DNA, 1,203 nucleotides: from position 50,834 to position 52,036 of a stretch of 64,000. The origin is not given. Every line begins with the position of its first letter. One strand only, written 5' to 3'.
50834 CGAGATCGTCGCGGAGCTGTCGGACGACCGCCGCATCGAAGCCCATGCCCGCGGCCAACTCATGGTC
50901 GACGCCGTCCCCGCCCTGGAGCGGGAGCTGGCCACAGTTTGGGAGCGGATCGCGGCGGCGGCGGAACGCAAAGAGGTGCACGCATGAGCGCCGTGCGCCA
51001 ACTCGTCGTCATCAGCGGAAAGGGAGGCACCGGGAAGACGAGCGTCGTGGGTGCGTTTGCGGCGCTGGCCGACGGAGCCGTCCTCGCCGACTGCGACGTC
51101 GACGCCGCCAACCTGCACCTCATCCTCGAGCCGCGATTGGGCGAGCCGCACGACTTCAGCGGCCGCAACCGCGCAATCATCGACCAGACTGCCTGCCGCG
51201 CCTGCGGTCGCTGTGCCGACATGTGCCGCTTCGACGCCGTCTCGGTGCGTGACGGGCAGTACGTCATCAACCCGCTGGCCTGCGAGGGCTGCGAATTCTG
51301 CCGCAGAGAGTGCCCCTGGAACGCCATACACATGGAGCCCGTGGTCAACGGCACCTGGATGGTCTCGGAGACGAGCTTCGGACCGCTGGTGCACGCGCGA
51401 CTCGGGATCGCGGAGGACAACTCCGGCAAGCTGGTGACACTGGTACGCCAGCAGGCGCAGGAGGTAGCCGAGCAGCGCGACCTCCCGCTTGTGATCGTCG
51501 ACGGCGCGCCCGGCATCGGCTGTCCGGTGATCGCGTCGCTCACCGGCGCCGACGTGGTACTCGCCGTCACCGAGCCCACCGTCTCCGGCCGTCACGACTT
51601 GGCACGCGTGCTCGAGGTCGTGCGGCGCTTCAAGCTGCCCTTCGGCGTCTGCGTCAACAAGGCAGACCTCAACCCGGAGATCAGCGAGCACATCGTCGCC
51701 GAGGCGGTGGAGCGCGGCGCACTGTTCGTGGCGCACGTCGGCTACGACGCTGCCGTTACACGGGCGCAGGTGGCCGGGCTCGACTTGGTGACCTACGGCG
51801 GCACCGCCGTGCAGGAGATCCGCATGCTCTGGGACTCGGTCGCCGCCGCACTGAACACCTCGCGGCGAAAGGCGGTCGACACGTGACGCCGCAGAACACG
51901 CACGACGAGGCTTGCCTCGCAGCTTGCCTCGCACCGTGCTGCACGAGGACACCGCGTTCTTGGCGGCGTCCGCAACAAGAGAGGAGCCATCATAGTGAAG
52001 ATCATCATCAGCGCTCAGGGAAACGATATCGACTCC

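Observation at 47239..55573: Nitrogenase-independent NifX-like / DUF134 / MinD-ferredoxin ATPase / Mrp cluster extended by a MoxR-VWA pair and a Sec-peroxiredoxin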

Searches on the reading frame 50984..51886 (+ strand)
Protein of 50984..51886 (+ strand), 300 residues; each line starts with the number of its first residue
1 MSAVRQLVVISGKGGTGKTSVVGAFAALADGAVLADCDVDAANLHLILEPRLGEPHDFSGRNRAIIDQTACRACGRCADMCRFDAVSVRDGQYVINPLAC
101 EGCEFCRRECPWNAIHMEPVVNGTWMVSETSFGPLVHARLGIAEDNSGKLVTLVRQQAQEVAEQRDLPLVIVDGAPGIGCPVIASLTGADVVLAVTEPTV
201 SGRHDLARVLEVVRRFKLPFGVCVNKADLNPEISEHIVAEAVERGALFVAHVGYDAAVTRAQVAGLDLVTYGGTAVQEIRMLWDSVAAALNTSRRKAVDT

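Call 13: search_protein_families(library=pfam, proteins=[window:50984-51886:+], max_evalue=0.01)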
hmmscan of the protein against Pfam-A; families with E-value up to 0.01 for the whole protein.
window:50984-51886:+ (300 aa): 14 families
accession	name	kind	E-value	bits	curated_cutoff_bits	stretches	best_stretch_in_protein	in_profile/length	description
PF00037.32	Fer4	-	2.4e-10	40.2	21.1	2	93-115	1-23/24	4Fe-4S binding domain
PF01656.29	CbiA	-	6.9e-09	36.2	25.4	1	7-265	1-122/125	CobQ/CobB/MinD/ParA nucleotide binding domain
PF14697.11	Fer4_21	-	7e-08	32.9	35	1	64-117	1-59/59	4Fe-4S dicluster domain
PF12838.12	Fer4_7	-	1.3e-07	32.4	27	2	71-114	2-52/52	4Fe-4S dicluster domain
PF13191.12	AAA_16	-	4.4e-05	24.5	32.6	1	6-39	25-62/167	AAA ATPase domain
PF13484.11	Fer4_16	-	8.5e-05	23.7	30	0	100-123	2-26/66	4Fe-4S double cluster binding domain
PF13237.11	Fer4_10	-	0.00014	22.2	25.5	2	65-111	3-53/53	4Fe-4S dicluster domain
PF12797.12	Fer4_2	-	0.00015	22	24.5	0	65-81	4-20/22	4Fe-4S binding domain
PF13187.11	Fer4_9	-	0.00025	21.5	27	1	70-115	1-52/52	4Fe-4S dicluster domain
PF13183.11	Fer4_8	-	0.0003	21.7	27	0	70-82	53-65/68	4Fe-4S dicluster domain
PF13614.12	AAA_31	-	0.00057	20.3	27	0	154-217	107-168/177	AAA domain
PF10609.15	ParA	-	0.0017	18.3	27.1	0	6-27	5-26/246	NUBPL iron-transfer P-loop NTPase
PF03193.22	RsgA_GTPase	-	0.0034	17.7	30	0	182-256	19-86/174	RsgA GTPase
PF13534.11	Fer4_17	-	0.0045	18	22.2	0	99-116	1-18/61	4Fe-4S dicluster domain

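Call 16: find_related_loci(query=window:50984-51886:+, collection=genome_contigs, flank=10000)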
Query window:50984-51886:+ (300 aa) in genome_contigs; peptide patterns used: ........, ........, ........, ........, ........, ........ (x = any residue, [..] = any of these).
600 stretches matched a pattern (row limit reached: there are more); 522 encode a relative of the query (tblastn E <= 1e-3); the best 80 are kept; 80 distinct loci.
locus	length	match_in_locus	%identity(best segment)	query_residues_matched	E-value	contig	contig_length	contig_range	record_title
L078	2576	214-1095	71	1-293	2e-127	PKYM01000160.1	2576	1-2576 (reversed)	MAG: Actinomycetota bacterium isolate palsa_645 73.20120500_P19.15_contig_2633, whole genome shotgun sequence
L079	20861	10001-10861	71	5-290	1e-118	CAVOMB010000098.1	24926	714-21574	MAG: uncultured Thermoleophilia bacterium isolate MFD10097.bin.2.18 genome assembly, contig: contig_7103, whole genome s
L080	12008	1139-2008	59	4-291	8e-107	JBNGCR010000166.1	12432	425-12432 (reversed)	MAG: Limnospira sp. isolate E05-005 bin49.fa-166, whole genome shotgun sequence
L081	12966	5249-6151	54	4-296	2e-105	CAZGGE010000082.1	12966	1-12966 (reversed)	MAG TPA_asm: uncultured Pirellulales bacterium isolate SRP141376_co1_247 genome assembly, contig: NODE_9228_length_12966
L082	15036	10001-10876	58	4-290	4e-104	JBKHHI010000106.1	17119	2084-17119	MAG: Coleofasciculus sp. isolate D1M07_1 NODE_1838_length_17119_cov_17.405708, whole genome shotgun sequence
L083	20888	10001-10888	56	4-295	2e-100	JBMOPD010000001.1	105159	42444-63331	MAG: Bacillota bacterium isolate Betzabe_MAG119 MAG119_1, whole genome shotgun sequence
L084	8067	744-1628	56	4-290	2e-99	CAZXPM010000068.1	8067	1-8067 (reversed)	MAG TPA_asm: uncultured Planctomycetales bacterium isolate binchicken_co355_82 genome assembly, contig: NODE_7229_length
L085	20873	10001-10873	54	4-286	4e-99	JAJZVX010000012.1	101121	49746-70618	MAG: Acidobacteria bacterium isolate SKS5.bin87 NODE_298_length_101121_cov_3.787552, whole genome shotgun sequence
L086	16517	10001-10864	49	1-286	6e-95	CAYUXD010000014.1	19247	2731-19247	MAG TPA_asm: uncultured Eubacteriales bacterium isolate binchicken_co34_557 genome assembly, contig: NODE_4536_length_19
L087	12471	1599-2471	49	4-296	1e-94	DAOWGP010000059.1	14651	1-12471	MAG TPA_asm: Candidatus Omnitrophota bacterium isolate CSMAG_1994 CSMAG_1994_k141_5466204_length_14651_cov_56.9041, whol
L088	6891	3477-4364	47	2-295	7e-93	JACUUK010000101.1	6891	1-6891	MAG: Candidatus Aminicenantes bacterium isolate Kmv29 NODE_5219_length_6891_cov_16.088795, whole genome shotgun sequence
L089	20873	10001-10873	51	4-296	8e-93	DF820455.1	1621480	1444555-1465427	Bacterium UASB14 DNA, scaffold: UASB14_scaffold_1, whole genome shotgun sequence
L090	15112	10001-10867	48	4-290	4e-92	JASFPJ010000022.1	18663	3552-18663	MAG: Candidatus Aminicenantes bacterium isolate D0819M58metaG_Bin_295 D0819M58metaG_FD_scaffold_221_c1, whole genome sho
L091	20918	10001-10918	52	3-300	5e-92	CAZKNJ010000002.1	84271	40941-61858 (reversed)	MAG TPA_asm: uncultured Planctomycetales bacterium isolate binchicken_co163_352 genome assembly, contig: NODE_248_length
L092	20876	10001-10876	48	2-291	1e-91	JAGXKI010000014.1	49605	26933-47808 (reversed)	Bacterium isolate GSL_GB14_3 NODE_110_length_49605_cov_9.27186, whole genome shotgun sequence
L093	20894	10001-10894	55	4-300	2e-91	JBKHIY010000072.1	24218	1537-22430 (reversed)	MAG: Candidatus Brocadiia bacterium isolate D4M11_1 NODE_964_length_24218_cov_45.007532, whole genome shotgun sequence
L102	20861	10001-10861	49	4-291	8e-88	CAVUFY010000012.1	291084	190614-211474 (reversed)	MAG: uncultured delta proteobacterium isolate MFD02416.bin.2.150 genome assembly, contig: contig_37540, whole genome sho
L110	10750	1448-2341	46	4-295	5e-87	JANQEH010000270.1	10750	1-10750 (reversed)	MAG: bacterium isolate PL23a_bin.125 k99_5085724, whole genome shotgun sequence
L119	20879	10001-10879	47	4-295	3e-85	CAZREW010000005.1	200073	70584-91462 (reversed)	MAG TPA_asm: uncultured bacterium isolate binchicken_co150_728 genome assembly, contig: NODE_44_length_200073_cov_14.475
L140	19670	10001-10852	49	4-290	4e-83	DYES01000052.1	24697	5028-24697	MAG TPA_asm: Desulfovirgula sp. isolate Tomsk_54_15 Tomsk_k141_43587, whole genome shotgun sequence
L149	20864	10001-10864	48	4-290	1e-81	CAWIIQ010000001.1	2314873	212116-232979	MAG: Candidatus Krumholzibacteria bacterium isolate MFD03804.bin.1.34 genome assembly, contig: contig_15583, whole genom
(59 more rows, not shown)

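Call 27: search_protein_families(library=ncbifam, proteins=[window:50984-51886:+], max_evalue=0.001)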
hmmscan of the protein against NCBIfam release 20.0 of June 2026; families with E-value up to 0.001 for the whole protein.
window:50984-51886:+ (300 aa): 40 families (the best 25 are shown)
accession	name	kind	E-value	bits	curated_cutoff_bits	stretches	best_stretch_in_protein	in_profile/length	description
TIGR01969.1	minD_arch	subfamily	6.9e-13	48.3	201.75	2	6-49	2-49/251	cell division ATPase MinD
NF041891.1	hdrA_Methbact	equivalog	8.2e-12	44.1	1300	1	64-119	567-622/762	ferredoxin:CoB-CoM heterodisulfide reductase subunit HdrA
NF041778.1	hetero_SS_HdrA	equivalog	2.8e-11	42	1400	1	63-120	581-638/771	ferredoxin:CoB-CoM heterodisulfide reductase subunit HdrA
NF040770.1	hetero_SS_HdrA2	exception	3.3e-11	42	1100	1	64-120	572-628/777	CoB-CoM heterodisulfide reductase HdrA2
TIGR02700.1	flavo_MJ0208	hypoth_equivalog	6.1e-10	38.8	251.35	1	65-117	144-196/234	dihydromethanopterin reductase (acceptor)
NF045874.1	Vhu_polyferre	exception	1.1e-09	37.5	600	1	63-117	122-176/381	F420-non-reducing hydrogenase associated-polyferredoxin VhuB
TIGR01944.1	rnfB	subfamily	9.4e-09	35.1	68.7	1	59-122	103-167/190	RnfABCDGE type electron transport complex subunit B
NF042909.1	FMH_DH_FwdF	exception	7e-08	31.9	375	1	62-118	218-277/336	tungsten-dependent formylmethanofuran dehydrogenase subunit FwdF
NF058577.1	FdxA_fam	equivalog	8.3e-08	32.3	65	1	69-114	7-52/52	4Fe-4S ferredoxin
TIGR04105.1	FeFe_hydrog_B1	subfamily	1.3e-07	30.7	450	1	69-116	111-160/462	monomeric [FeFe] hydrogenase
NF003475.0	PRK05113.1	equivalog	1.6e-07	31.4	203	1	59-122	103-167/190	electron transport complex subunit RsxB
TIGR01968.1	minD_bact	equivalog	2.9e-07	30.1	212.9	0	7-48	4-49/261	septum site-determining protein MinD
NF005415.0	PRK06991.1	equivalog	3e-07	30.4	281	1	60-122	76-139/284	electron transport complex subunit RsxB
NF005503.0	PRK07118.1-2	equivalog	3.7e-07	29.7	252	1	70-126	139-195/292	RnfABCDGE type electron transport complex subunit B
TIGR02179.1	PorD_KorD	subfamily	4.5e-07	29.9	60.05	1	63-118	19-75/78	2-oxoacid:acceptor oxidoreductase, delta subunit, pyruvate/2-ketoisovalerate family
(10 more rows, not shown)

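Call 40: find_encoding_contigs(protein=window:50984-51886:+, flank=6000, max_places=8)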
Protein window:50984-51886:+ (300 aa): 1 contig read that carries it; 1 place shown.
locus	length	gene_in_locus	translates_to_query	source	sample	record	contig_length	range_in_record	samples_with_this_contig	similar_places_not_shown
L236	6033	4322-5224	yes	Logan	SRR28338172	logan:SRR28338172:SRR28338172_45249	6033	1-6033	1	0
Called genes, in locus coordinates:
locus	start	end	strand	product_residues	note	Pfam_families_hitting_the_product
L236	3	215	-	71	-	?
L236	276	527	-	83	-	PF00578:AhpC-TSA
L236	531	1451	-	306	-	PF03308:MeaB (weak), PF02374:ArsA_ATPase (faint), PF09140:MipZ, PF10609:ParA, PF13614:AAA_31, PF01656:CbiA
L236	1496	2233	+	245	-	PF00753:Lactamase_B (weak), PF23023:Anti-Pycsar_Apyc1 (faint), PF12706:Lactamase_B_2 (weak)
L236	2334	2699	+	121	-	PF17253:DUF5320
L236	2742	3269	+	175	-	PF01980:TrmO_N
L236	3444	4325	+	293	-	PF01656:CbiA, PF09140:MipZ (faint), PF10609:ParA, PF13614:AAA_31 (weak), PF12838:Fer4_7 (faint), PF13237:Fer4_10 (weak), PF00037:Fer4 (weak), PF10609:ParA (weak), +4 more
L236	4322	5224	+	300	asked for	PF01656:CbiA, PF13191:AAA_16 (faint), PF12838:Fer4_7 (faint), PF00037:Fer4 (faint), PF14697:Fer4_21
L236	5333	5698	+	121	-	PF02579:Nitro_FeMo-Co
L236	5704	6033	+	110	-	?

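Call 52: search_solved_structures(query=window:50984-51886:+, max_evalue=0.001)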
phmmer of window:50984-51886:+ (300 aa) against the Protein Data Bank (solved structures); distinct sequences matched with E-value up to 0.001: 31.
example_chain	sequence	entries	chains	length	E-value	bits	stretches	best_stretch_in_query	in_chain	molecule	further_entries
9eri_B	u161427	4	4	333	4.4e-12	49.1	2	60-119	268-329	Na(+)-translocating ferredoxin:NAD(+) oxidoreductase complex subunit B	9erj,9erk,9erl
9sw6_G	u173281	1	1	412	1.3e-08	37.8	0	70-117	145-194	Polyferredoxin protein MvhB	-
9sw6_H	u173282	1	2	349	2.2e-07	33.7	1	64-117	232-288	Tungsten formylmethanofuran dehydrogenase, subunit F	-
7zc6_B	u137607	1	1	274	3.6e-07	33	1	70-120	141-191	RnfB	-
9sfi_T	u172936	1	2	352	4.4e-06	29.5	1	62-116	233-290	4Fe-4S ferredoxin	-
7np8_A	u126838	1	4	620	4.6e-06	29.4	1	60-115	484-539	Coenzyme F420-dependent sulfite reductase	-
9g03_E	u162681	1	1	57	5.2e-06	29.2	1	70-114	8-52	Ferredoxin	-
5t5i_F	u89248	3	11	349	5.7e-06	29.1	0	64-116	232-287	Tungsten formylmethanofuran dehydrogenase subunit fwdF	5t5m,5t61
1hyq_A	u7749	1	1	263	2e-05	27.3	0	4-49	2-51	CELL DIVISION INHIBITOR (MIND-1)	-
7npa_A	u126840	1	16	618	2.8e-05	26.8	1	59-112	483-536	Coenzyme F420-dependent sulfite reductase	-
8rvv_A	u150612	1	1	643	3e-05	26.7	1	64-117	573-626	H(2):CoB-CoM heterodisulfide,ferredoxin reductase subunit A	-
1bqx_A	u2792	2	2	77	3e-05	26.7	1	72-126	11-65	PROTEIN (FERREDOXIN) | FERREDOXIN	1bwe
8rvu_a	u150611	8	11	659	3.1e-05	26.7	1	64-117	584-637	H(2):CoB-CoM heterodisulfide,ferredoxin reductase subunit A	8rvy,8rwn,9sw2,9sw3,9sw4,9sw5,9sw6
4v03_A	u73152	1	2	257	0.0001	24.9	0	7-48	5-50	SITE-DETERMINING PROTEIN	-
9mqx_B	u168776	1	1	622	0.00011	24.9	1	62-116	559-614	NADH:ubiquinone oxidoreductase, NADH-binding (51 kD) subunit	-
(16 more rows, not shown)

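Call 53: search_protein_families(library=ncbifam, proteins=[L102:6849-8234:+, L093:10665-12128:+, L110:2328-3590:+, L119:10858-12141:+, L149:10669-12114:+, L081:7053-8321:+, L079:10767-11828:+, L089:10928-11794:+], max_evalue=1e-30)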
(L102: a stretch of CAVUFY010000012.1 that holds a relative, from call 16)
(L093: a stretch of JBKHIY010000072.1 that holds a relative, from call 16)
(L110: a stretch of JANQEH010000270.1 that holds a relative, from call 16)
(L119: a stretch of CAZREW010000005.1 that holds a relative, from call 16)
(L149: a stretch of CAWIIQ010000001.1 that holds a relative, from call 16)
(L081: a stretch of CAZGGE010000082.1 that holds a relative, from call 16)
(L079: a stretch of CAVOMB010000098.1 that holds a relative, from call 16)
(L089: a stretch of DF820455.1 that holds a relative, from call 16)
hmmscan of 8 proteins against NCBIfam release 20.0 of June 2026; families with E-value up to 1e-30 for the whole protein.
L102:6849-8234:+ (462 aa): 2 families
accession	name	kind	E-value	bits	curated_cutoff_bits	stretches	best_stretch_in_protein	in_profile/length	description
NF041136.1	MrpORP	equivalog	7.5e-159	528.9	450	1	59-453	3-365/365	iron-sulfur cluster carrier protein MrpORP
NF008669.0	PRK11670.1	equivalog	5.5e-66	222.9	348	1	57-308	103-351/369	iron-sulfur cluster carrier protein ApbC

L093:10665-12128:+ (488 aa): 2 families
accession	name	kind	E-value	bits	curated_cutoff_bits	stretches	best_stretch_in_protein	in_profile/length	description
NF041136.1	MrpORP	equivalog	3.1e-165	549.8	450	1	119-479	2-365/365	iron-sulfur cluster carrier protein MrpORP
NF008669.0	PRK11670.1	equivalog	1.2e-68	231.7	348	1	125-374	110-357/369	iron-sulfur cluster carrier protein ApbC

L110:2328-3590:+ (421 aa): 2 families
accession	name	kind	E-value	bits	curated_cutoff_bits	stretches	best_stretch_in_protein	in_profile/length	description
NF041136.1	MrpORP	equivalog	6e-164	545.6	450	1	40-412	2-365/365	iron-sulfur cluster carrier protein MrpORP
NF008669.0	PRK11670.1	equivalog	1.9e-68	231.1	348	1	42-298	106-360/369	iron-sulfur cluster carrier protein ApbC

L119:10858-12141:+ (428 aa): 2 families
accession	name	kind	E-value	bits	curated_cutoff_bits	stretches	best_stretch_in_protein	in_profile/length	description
NF041136.1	MrpORP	equivalog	3.9e-159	529.8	450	1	21-399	1-365/365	iron-sulfur cluster carrier protein MrpORP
NF008669.0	PRK11670.1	equivalog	5e-72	242.8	348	1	22-267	104-347/369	iron-sulfur cluster carrier protein ApbC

L149:10669-12114:+ (482 aa): 2 families
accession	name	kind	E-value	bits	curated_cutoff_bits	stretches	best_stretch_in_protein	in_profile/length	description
NF041136.1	MrpORP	equivalog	1.1e-159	531.6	450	1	84-461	1-364/365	iron-sulfur cluster carrier protein MrpORP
NF008669.0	PRK11670.1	equivalog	4.3e-75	252.9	348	1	85-329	104-346/369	iron-sulfur cluster carrier protein ApbC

L081:7053-8321:+ (423 aa): 2 families
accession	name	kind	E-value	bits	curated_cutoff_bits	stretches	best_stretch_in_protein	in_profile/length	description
NF041136.1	MrpORP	equivalog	1.1e-153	511.9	450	1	47-414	1-365/365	iron-sulfur cluster carrier protein MrpORP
NF008669.0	PRK11670.1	equivalog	3.7e-68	230.1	348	1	42-289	98-343/369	iron-sulfur cluster carrier protein ApbC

L079:10767-11828:+ (354 aa): 2 families
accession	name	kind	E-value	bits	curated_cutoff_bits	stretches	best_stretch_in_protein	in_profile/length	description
NF041136.1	MrpORP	equivalog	1.7e-100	336.8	450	1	75-329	1-254/365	iron-sulfur cluster carrier protein MrpORP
NF008669.0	PRK11670.1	equivalog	8.1e-60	202.7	348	1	77-316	105-342/369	iron-sulfur cluster carrier protein ApbC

L089:10928-11794:+ (289 aa): 2 families
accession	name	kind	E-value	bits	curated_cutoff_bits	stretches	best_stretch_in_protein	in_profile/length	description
NF041136.1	MrpORP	equivalog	1.2e-112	376.9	450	1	40-285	3-247/365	iron-sulfur cluster carrier protein MrpORP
NF008669.0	PRK11670.1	equivalog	1.3e-73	248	348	1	41-286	106-349/369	iron-sulfur cluster carrier protein ApbC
